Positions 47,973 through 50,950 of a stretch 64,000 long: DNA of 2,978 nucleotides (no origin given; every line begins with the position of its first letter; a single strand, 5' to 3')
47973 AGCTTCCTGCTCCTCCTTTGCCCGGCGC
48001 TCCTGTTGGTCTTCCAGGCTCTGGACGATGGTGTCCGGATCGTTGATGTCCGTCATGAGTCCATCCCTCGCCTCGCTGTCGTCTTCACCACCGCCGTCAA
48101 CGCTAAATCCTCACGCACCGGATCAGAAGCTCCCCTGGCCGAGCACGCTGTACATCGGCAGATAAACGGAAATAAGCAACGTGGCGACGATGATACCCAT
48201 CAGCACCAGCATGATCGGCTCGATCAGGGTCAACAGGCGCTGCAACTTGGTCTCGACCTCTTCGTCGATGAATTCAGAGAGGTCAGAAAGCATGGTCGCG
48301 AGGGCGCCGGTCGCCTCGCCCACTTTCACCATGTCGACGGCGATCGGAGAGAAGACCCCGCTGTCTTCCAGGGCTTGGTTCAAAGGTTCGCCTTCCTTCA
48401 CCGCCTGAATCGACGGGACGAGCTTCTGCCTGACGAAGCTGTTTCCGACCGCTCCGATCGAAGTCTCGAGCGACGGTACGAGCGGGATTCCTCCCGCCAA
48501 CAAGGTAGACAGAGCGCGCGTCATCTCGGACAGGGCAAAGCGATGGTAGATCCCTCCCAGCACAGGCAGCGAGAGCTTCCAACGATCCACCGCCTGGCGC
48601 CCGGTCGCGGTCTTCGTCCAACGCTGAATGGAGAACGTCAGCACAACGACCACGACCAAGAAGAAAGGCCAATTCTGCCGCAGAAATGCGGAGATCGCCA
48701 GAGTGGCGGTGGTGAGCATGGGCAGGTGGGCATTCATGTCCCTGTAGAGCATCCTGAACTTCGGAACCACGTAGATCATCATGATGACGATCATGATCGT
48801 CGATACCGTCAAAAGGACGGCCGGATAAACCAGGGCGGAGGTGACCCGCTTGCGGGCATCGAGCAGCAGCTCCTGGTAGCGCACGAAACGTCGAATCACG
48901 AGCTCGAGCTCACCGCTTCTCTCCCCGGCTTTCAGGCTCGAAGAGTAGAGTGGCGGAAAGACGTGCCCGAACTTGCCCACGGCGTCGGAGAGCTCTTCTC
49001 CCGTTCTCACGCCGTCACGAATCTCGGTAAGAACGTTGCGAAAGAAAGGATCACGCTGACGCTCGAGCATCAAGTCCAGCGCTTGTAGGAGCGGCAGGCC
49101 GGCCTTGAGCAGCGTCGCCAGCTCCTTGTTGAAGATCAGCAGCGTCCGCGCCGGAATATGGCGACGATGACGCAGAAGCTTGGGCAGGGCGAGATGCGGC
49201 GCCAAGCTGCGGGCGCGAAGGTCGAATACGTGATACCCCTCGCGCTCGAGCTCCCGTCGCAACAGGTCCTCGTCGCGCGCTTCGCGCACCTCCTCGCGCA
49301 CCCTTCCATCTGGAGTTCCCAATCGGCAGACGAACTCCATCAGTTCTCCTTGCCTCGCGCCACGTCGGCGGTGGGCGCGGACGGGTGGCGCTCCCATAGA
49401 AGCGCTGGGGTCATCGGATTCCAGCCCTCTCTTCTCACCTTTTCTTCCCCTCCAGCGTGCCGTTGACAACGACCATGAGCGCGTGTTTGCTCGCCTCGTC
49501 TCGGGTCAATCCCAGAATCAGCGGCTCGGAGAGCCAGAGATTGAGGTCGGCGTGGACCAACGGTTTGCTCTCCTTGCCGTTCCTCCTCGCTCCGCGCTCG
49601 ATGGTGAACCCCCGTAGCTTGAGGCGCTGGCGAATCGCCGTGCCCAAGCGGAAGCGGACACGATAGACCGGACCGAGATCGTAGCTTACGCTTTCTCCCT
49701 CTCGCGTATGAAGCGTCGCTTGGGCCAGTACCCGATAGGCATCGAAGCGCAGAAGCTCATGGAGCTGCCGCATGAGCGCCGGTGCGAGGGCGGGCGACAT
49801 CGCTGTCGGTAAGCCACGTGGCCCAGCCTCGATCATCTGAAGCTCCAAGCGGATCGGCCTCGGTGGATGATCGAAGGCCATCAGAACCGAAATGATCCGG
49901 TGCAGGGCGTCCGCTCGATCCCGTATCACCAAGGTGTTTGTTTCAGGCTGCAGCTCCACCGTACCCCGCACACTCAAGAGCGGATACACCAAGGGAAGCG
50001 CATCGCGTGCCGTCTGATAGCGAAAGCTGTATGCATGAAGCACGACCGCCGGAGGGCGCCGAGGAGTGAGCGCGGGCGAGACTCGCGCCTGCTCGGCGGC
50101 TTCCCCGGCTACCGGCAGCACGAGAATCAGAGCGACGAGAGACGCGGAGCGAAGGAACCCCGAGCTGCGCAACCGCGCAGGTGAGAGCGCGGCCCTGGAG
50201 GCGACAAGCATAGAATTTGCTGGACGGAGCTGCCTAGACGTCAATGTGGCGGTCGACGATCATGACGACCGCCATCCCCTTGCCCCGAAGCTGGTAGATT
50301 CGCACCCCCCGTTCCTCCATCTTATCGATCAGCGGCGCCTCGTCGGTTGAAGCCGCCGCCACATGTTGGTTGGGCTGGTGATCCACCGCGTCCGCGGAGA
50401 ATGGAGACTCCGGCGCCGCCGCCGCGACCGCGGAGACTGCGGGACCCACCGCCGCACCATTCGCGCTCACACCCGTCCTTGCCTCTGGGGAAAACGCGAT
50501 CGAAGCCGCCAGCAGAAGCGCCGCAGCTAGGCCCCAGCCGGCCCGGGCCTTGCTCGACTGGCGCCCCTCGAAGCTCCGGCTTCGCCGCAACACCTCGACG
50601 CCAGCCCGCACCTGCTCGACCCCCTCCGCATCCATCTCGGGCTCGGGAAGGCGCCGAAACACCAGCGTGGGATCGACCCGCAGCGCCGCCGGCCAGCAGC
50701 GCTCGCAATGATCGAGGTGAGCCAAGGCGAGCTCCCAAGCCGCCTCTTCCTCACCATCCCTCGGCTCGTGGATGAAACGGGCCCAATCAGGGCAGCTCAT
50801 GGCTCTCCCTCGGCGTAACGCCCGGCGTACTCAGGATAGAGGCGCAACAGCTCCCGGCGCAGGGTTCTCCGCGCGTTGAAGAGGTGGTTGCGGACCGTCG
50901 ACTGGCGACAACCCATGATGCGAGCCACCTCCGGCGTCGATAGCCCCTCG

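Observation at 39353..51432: ECF-sigma-headed 12-kb operon encoding a hybrid T2SS / type IV filament machine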

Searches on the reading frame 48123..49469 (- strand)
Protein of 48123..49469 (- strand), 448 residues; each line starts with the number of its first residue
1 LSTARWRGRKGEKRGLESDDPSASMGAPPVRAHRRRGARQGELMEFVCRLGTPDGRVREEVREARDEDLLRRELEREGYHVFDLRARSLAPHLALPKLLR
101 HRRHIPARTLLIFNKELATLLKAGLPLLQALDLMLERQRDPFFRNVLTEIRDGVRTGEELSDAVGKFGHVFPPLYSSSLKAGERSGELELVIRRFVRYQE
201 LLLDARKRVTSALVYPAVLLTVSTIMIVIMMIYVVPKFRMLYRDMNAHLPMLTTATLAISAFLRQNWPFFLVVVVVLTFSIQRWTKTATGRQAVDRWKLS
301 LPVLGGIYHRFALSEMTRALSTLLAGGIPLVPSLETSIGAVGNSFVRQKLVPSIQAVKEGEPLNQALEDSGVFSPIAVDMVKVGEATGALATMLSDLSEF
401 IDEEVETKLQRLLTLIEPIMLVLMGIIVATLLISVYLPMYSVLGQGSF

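Call 4: search_protein_families(library=pfam, max_evalue=0.01, proteins=[window:48123-49469:-])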
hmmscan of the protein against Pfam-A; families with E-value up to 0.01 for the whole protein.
window:48123-49469:- (448 aa): 1 family
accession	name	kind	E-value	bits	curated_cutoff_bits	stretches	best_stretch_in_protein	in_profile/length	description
PF00482.28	T2SSF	-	5.7e-54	181.8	25.2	2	116-236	4-125/125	Type II secretion system (T2SS), protein F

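Call 8: search_protein_families(library=ncbifam, max_evalue=0.01, proteins=[window:48123-49469:-])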
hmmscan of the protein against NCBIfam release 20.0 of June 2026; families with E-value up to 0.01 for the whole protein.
window:48123-49469:- (448 aa): 6 families
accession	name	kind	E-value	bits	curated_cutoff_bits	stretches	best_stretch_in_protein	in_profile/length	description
TIGR02120.1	GspF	equivalog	1.7e-94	317.3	424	1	54-441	9-396/401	type II secretion system inner membrane protein GspF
NF052607.1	T4PiliAsmPilCThrm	equivalog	2.6e-88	296.9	700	1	53-446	11-404/406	type IV pilus assembly protein PilC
NF052606.1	T4PiliAsmPilCMyx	equivalog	8e-78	262.1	700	1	38-443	13-415/419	type IV pilus assembly protein PilC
NF007861.0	PRK10573.1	equivalog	1e-76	258.6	401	1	100-441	51-393/401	protein transport protein HofC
NF047826.1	T3SSXpsF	equivalog_domain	1.2e-68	231.8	650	1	63-442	21-400/405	type II secretion system protein XpsF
NF041012.2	T4P_ComGB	equivalog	5.8e-44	150.8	240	1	113-443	6-331/332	competence type IV pilus assembly protein ComGB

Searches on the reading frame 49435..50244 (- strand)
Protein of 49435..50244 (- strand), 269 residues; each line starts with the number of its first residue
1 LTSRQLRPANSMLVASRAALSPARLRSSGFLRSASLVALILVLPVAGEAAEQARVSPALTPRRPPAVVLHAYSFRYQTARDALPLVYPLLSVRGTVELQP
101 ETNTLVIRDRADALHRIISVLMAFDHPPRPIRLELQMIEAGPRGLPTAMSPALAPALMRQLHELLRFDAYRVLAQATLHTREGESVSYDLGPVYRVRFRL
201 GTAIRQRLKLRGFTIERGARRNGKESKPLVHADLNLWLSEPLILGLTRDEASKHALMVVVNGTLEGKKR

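Call 4: search_protein_families(library=pfam, max_evalue=0.01, proteins=[window:49435-50244:-])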
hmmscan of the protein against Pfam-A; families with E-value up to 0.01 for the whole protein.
window:49435-50244:- (269 aa): 1 family
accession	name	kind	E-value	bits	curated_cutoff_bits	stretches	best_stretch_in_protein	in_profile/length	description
PF03958.22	Secretin_N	-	6.4e-07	29.9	28.2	1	72-129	4-68/69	Bacterial type II/III secretion system short domain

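Call 8: search_protein_families(library=ncbifam, max_evalue=0.01, proteins=[window:49435-50244:-])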
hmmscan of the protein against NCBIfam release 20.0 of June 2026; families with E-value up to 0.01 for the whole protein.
window:49435-50244:- (269 aa): 4 families
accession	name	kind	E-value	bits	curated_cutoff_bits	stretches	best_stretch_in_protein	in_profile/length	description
TIGR02517.1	type_II_gspD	equivalog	1.5e-07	30.3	351.35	1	60-128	90-158/600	type II secretion system secretin GspD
TIGR02515.1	IV_pilus_PilQ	subfamily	2.2e-05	23.7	284.35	1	88-140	129-181/428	type IV pilus secretin PilQ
NF010083.0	PRK13568.1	equivalog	0.00025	19.9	554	1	88-137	146-195/419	DNA uptake porin HofQ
TIGR02516.1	type_III_yscC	equivalog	0.0036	15.9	238.45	1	95-139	200-244/463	type III secretion system outer membrane ring subunit SctC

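Call 17: find_homologous_proteins(query=window:49435-50244:-, max_evalue=0.001)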
Query window:49435-50244:- (269 aa): 42 proteins with E <= 0.001 among 4557 candidates.
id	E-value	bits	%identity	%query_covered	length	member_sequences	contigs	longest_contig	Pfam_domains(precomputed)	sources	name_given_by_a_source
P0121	8.9e-109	381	83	75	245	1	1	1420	PF03958.23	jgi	-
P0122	1.3e-107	377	72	96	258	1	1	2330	PF03958.23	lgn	-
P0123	8.3e-103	361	70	94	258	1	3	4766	PF03958.23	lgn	-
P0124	1.1e-100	354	69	87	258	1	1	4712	PF03958.23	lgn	-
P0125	3.4e-99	349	70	87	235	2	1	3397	PF03958.23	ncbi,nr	ncbi:MAG TPA: hypothetical protein VKA63_12235 [Candidatus Krumholzibacteria bacterium]|nr:hypotheti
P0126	1.5e-49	187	49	86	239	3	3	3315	PF03958.23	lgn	-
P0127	2.1e-49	186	49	75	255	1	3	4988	PF03958.23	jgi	jgi:hypothetical protein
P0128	4.1e-49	185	48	80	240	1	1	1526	PF03958.23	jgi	jgi:hypothetical protein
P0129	1.6e-48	183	47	75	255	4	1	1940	PF03958.23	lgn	-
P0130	2.5e-48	183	49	77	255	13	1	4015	PF03958.23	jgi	jgi:hypothetical protein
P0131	1.4e-47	180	45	83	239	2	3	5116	PF03958.23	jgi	jgi:hypothetical protein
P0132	1.9e-47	180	48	72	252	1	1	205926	PF03958.23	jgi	jgi:type II/III secretion system protein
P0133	7.2e-47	178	47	84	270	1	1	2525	PF03958.23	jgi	jgi:hypothetical protein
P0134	1.7e-46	177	48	75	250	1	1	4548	PF03958.23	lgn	-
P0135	2.8e-46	176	48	72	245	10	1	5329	PF03958.23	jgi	jgi:hypothetical protein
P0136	2.9e-46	176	45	84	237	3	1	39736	PF03958.23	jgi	jgi:hypothetical protein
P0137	4.5e-46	175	48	73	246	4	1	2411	PF03958.23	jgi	jgi:hypothetical protein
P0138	9.1e-46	174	48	72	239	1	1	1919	PF03958.23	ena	-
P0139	9.9e-45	171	46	73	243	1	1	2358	PF03958.23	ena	-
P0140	2.9e-44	169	48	73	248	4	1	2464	PF03958.23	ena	-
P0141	3.1e-44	169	43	84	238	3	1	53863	PF03958.23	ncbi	ncbi:MAG TPA: secretin N-terminal domain-containing protein [Thermoanaerobaculia bacterium]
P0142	2.8e-43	166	47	73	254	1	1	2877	PF03958.23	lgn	-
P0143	5.2e-43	165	46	72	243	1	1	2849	PF03958.23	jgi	jgi:hypothetical protein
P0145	2.1e-40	157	45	73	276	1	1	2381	PF03958.23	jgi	jgi:hypothetical protein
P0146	7.1e-40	155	45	73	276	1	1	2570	PF03958.23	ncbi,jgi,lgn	ncbi:MAG TPA: secretin N-terminal domain-containing protein [Gemmatimonadales bacterium]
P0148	1.4e-39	154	45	72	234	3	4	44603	PF03958.23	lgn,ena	-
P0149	1.6e-39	154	43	73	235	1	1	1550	PF03958.23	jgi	jgi:hypothetical protein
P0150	2.0e-39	154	45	72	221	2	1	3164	PF03958.23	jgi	jgi:hypothetical protein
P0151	2.0e-38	150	43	72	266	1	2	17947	PF03958.23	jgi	jgi:hypothetical protein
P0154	5.0e-35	139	38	81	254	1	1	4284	PF03958.23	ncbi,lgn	-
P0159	3.4e-30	123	42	71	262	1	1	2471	PF03958.23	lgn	-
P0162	4.1e-13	67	64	24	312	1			PF03958.23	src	-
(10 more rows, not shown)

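Call 21: find_related_loci(query=A2, collection=genome_contigs, flank=10000)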
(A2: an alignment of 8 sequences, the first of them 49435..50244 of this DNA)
Query A2 (269 aa) in genome_contigs; peptide patterns used: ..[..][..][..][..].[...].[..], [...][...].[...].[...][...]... (x = any residue, [..] = any of these).
73 stretches matched a pattern; 45 encode a relative of the query (tblastn E <= 1e-3); 44 distinct loci.
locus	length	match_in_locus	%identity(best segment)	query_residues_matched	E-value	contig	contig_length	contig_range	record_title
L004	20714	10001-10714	43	19-267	8e-54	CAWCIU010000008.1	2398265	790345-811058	MAG: uncultured Acidobacteriota bacterium isolate MFD04580.bin.1.152 genome assembly, contig: contig_3330, whole genome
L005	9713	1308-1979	45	35-269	3e-53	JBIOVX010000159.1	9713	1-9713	MAG: Thermoanaerobaculia bacterium isolate MAG097 k127_3233038, whole genome shotgun sequence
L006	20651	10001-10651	48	46-261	2e-52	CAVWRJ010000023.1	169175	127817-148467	MAG: uncultured Acidobacteriota bacterium isolate MFD01213.bin.1.234 genome assembly, contig: contig_9413, whole genome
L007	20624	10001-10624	47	49-261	3e-52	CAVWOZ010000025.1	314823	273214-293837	MAG: uncultured Acidobacteriota bacterium isolate MFD09368.bin.3.159 genome assembly, contig: contig_29309, whole genome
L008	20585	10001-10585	48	67-261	2e-51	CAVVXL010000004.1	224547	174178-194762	MAG: uncultured Acidobacteriota bacterium isolate MFD04580.bin.1.42 genome assembly, contig: contig_17093, whole genome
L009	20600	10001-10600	50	67-269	4e-51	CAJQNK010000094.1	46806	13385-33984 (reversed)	uncultured bacterium isolate 10_20180412_Bin_METABAT_171_1 genome assembly, contig: c_000016839361, whole genome shotgun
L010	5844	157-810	46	35-261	2e-51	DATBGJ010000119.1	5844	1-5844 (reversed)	MAG TPA_asm: Thermoanaerobaculia bacterium isolate SMAG_U3834 k141_5283242, whole genome shotgun sequence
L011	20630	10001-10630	48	46-260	4e-51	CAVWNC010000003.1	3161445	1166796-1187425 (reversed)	MAG: uncultured Acidobacteriota bacterium isolate MFD09368.bin.2.205 genome assembly, contig: contig_5776, whole genome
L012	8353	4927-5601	48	32-266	5e-51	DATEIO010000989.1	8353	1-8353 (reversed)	MAG TPA_asm: Thermoanaerobaculia bacterium isolate SMAG_U8840 k141_1768342, whole genome shotgun sequence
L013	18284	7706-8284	49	67-261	4e-50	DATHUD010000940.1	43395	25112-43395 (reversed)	MAG TPA_asm: Thermoanaerobaculia bacterium isolate SMAG_U16097 k141_89791, whole genome shotgun sequence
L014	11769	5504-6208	45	35-268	6e-50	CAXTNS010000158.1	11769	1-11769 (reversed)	MAG TPA_asm: uncultured Thermoanaerobaculia bacterium isolate public_SRR14722161_metawrap_bin.3 genome assembly, contig:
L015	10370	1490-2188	46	24-261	2e-49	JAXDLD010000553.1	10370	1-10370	MAG: Acidobacteriota bacterium isolate BP_61 scaffold_563428, whole genome shotgun sequence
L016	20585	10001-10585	50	67-261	2e-49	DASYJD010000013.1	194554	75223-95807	MAG TPA_asm: Thermoanaerobaculia bacterium isolate SMAG_U4286 k141_2368835, whole genome shotgun sequence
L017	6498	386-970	48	67-261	3e-49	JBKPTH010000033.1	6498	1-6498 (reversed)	MAG: Acidobacteriota bacterium isolate GS_EKS_MAG_00001 GS_EKS_000000625032, whole genome shotgun sequence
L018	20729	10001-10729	43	14-261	2e-48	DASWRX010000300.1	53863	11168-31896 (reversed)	MAG TPA_asm: Thermoanaerobaculia bacterium isolate SMAG_U3534 k141_731594, whole genome shotgun sequence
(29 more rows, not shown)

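Call 58: predict_structure(alignment_id=A1)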
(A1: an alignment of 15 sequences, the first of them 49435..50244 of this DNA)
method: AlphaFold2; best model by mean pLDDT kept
length: 269 residues; sequences in the alignment: 15
mean_pLDDT: 80.8   pTM: 0.68
mean pLDDT of the five models: 80.8, 79.1, 78.8, 78.7, 78.3
residues with pLDDT >= 90: 155; 70-90: 32; 50-70: 46; < 50: 36
segments of 3 or more residues with pLDDT < 50: 13-21, 23-29, 46-55
pLDDT, mean of each block of 10 residues (from residue 1): 51 47 46 51 48 50 81 97 97 97 98 97 96 95 69 89 88 94 95 92 94 85 77 95 83 88 80
secondary structure, 60 per line:
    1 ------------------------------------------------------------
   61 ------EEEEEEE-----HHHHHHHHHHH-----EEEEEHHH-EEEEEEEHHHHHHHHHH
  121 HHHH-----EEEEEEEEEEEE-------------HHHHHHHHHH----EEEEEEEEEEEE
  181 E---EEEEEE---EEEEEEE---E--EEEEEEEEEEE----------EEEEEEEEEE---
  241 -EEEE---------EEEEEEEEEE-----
elements in order: E67-73 H79-89 E95-99 E104-110 H111-124 E130-141 H155-164 E169-181 E185-190 E194-200 E207-217 E228-237 E242-245 E255-264

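Call 62: fold_search(model_id=the predicted structure, library=pdb)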
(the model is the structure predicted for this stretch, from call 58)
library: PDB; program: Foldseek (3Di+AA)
matches with E <= 10: 1064; with E <= 0.001: 35
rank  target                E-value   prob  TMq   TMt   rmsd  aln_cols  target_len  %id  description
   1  6q14_B                2.4e-08  1.00  0.30  0.19  22.8       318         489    8  Structure of the Salmonella SPI-1 injectisome NC-base (released 2019-10-23)
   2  6pee_A                2.8e-08  1.00  0.29  0.24  22.8       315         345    8  InvG secretin domain beta-barrel from Salmonella SPI-1 injectisome NC-base (released 2019-10-23)
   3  6q14_A                2.8e-08  1.00  0.29  0.19  22.8       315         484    8  Structure of the Salmonella SPI-1 injectisome NC-base (released 2019-10-23)
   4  7ah9_5O               4.8e-08  1.00  0.27  0.18  23.8       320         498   11  Substrate-engaged type 3 secretion system needle complex from Salmonella enterica typhimurium - SpaR state 1 (released 2021-03-17)
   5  6q15_A                5.9e-08  1.00  0.29  0.19  23.1       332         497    9  Structure of the Salmonella SPI-1 injectisome needle complex (released 2019-10-23)
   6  7ah9_5N               6.6e-08  1.00  0.30  0.19  23.6       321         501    9  Substrate-engaged type 3 secretion system needle complex from Salmonella enterica typhimurium - SpaR state 1 (released 2021-03-17)
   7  7ah9_5D               8.2e-08  1.00  0.28  0.18  20.9       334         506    9  Substrate-engaged type 3 secretion system needle complex from Salmonella enterica typhimurium - SpaR state 1 (released 2021-03-17)
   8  7ah9_5M               8.7e-08  1.00  0.29  0.18  23.6       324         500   11  Substrate-engaged type 3 secretion system needle complex from Salmonella enterica typhimurium - SpaR state 1 (released 2021-03-17)
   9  6q15_B                8.7e-08  1.00  0.29  0.18  22.7       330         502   11  Structure of the Salmonella SPI-1 injectisome needle complex (released 2019-10-23)
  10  7ah9_5P               8.7e-08  1.00  0.28  0.18  23.2       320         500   11  Substrate-engaged type 3 secretion system needle complex from Salmonella enterica typhimurium - SpaR state 1 (released 2021-03-17)
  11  6dv3_A                1.0e-07  1.00  0.32  0.20  21.3       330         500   11  Structure of the Salmonella SPI-1 type III secretion injectisome secretin InvG in the open gate state (released 2018-10-03)
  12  7ah9_5E               1.0e-07  1.00  0.27  0.17  21.2       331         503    9  Substrate-engaged type 3 secretion system needle complex from Salmonella enterica typhimurium - SpaR state 1 (released 2021-03-17)
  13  8axl_A                1.0e-07  1.00  0.26  0.23  20.9       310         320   10  Outer membrane secretin pore of the type 3 secretion system of Shigella flexneri (released 2023-03-01)
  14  7ah9_5K               1.1e-07  1.00  0.30  0.19  21.6       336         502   10  Substrate-engaged type 3 secretion system needle complex from Salmonella enterica typhimurium - SpaR state 1 (released 2021-03-17)
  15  7ah9_5J               1.4e-07  1.00  0.30  0.19  22.0       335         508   10  Substrate-engaged type 3 secretion system needle complex from Salmonella enterica typhimurium - SpaR state 1 (released 2021-03-17)
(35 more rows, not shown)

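Call 63: search_protein_families(library=pfam, alignment_id=A1, max_evalue=1)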
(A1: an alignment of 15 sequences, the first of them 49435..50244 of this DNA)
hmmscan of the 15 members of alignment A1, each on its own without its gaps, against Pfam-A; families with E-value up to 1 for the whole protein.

A. member 1, window:49435-50244:- (269 aa): 1 family
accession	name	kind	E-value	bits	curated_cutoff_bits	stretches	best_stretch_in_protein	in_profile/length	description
PF03958.22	Secretin_N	-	6.4e-07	29.9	28.2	1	72-129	4-68/69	Bacterial type II/III secretion system short domain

B. families by the number of members that match (of 15 scanned): 3 families
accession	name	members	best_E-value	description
PF03958.22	Secretin_N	15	3.1e-09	Bacterial type II/III secretion system short domain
PF01842.31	ACT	1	0.055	ACT domain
PF21155.3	VpsT-like_REC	1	0.18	VpsT-like, receiver domain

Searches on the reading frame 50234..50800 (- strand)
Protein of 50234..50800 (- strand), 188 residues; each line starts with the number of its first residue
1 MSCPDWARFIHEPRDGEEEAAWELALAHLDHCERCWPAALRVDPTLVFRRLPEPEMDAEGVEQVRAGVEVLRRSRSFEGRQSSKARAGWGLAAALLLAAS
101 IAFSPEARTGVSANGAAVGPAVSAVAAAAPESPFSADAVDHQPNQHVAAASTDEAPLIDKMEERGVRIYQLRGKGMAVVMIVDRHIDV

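Call 4: search_protein_families(library=pfam, max_evalue=0.01, proteins=[window:50234-50800:-])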
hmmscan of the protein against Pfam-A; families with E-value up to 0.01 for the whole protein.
window:50234-50800:- (188 aa): 0 families

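Call 8: search_protein_families(library=ncbifam, max_evalue=0.01, proteins=[window:50234-50800:-])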
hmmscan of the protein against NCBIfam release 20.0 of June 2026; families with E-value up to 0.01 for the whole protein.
window:50234-50800:- (188 aa): 0 families

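Call 90: search_protein_families(library=pfam, alignment_id=A7, max_evalue=1)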
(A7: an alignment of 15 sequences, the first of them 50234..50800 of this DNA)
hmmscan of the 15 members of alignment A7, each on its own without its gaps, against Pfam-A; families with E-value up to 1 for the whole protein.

A. member 1, window:50234-50800:- (188 aa): 0 families

B. families by the number of members that match (of 15 scanned): 5 families
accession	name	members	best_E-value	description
PF13490.11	zf-HC2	4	0.066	Putative zinc-finger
PF19354.4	DUF5931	1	0.026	Family of unknown function (DUF5931)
PF18155.6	pPIWI_RE_Z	1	0.17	pPIWI RE three-gene island domain Z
PF17107.11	SesA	1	0.23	N-terminal domain on NACHT_NTPase and P-loop NTPases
PF05757.16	PsbQ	1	0.74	Oxygen evolving enhancer protein 3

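Call 100: search_solved_structures(query=A7, max_evalue=10)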
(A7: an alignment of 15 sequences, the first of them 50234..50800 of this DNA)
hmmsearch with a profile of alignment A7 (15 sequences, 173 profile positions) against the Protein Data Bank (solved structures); distinct sequences matched with E-value up to 10: 0.
